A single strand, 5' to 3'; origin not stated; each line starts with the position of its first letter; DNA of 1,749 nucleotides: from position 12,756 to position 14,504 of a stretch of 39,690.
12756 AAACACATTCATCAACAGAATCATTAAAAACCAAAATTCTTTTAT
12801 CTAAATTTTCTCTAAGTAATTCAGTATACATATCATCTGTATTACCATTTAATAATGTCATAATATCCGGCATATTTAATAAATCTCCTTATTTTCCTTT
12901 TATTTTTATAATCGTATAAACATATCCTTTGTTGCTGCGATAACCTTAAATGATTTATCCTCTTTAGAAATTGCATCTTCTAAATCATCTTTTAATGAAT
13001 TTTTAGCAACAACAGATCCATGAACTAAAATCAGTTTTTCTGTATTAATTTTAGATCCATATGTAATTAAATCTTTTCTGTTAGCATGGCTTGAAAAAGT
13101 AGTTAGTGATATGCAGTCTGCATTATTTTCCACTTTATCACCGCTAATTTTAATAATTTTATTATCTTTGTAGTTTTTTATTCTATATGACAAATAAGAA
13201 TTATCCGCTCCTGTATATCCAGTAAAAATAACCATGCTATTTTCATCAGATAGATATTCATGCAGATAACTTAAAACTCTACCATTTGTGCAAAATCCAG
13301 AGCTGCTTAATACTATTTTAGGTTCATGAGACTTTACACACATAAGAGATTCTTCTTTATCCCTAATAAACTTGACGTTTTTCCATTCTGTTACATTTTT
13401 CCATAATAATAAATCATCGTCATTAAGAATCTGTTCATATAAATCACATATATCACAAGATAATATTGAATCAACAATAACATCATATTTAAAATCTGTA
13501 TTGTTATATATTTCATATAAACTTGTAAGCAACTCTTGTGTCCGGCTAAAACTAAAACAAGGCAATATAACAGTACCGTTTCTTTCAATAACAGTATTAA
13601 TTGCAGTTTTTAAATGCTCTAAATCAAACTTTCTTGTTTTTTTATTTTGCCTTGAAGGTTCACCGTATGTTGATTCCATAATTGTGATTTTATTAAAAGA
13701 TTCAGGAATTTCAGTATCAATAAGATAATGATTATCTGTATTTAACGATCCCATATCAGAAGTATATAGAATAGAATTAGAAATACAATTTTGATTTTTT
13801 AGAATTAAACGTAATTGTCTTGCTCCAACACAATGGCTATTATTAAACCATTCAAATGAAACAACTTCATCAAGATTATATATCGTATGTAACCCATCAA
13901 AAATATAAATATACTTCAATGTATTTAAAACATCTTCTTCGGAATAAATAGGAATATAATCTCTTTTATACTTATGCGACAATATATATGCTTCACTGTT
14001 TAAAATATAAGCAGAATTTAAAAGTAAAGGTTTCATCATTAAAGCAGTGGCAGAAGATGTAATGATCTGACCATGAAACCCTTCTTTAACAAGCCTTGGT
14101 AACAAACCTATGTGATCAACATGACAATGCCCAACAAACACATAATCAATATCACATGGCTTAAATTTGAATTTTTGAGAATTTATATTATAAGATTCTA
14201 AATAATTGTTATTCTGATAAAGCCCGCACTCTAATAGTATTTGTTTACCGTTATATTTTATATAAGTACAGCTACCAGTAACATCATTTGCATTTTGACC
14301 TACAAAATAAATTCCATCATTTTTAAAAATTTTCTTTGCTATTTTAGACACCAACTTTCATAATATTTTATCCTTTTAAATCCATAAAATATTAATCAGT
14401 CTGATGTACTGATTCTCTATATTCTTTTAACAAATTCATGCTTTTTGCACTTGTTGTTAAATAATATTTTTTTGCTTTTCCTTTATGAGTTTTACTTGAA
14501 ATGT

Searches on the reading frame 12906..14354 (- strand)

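Call 36: search_protein_families(library=pfam, proteins=[window:12906-14354:-], max_evalue=0.001)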
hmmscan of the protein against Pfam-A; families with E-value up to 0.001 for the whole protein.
window:12906-14354:- (482 aa): 3 families
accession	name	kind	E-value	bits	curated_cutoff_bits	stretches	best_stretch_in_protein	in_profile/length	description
PF10996.14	Beta-Casp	-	4.2e-19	69.7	27.7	1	272-382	1-112/120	Beta-Casp domain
PF00753.33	Lactamase_B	-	7.7e-10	39.5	22.7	1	25-110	4-85/196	Metallo-beta-lactamase superfamily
PF07521.17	RMMBL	-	1.1e-06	28.9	21.6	1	412-460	6-54/63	Zn-dependent metallo-hydrolase RNA specificity domain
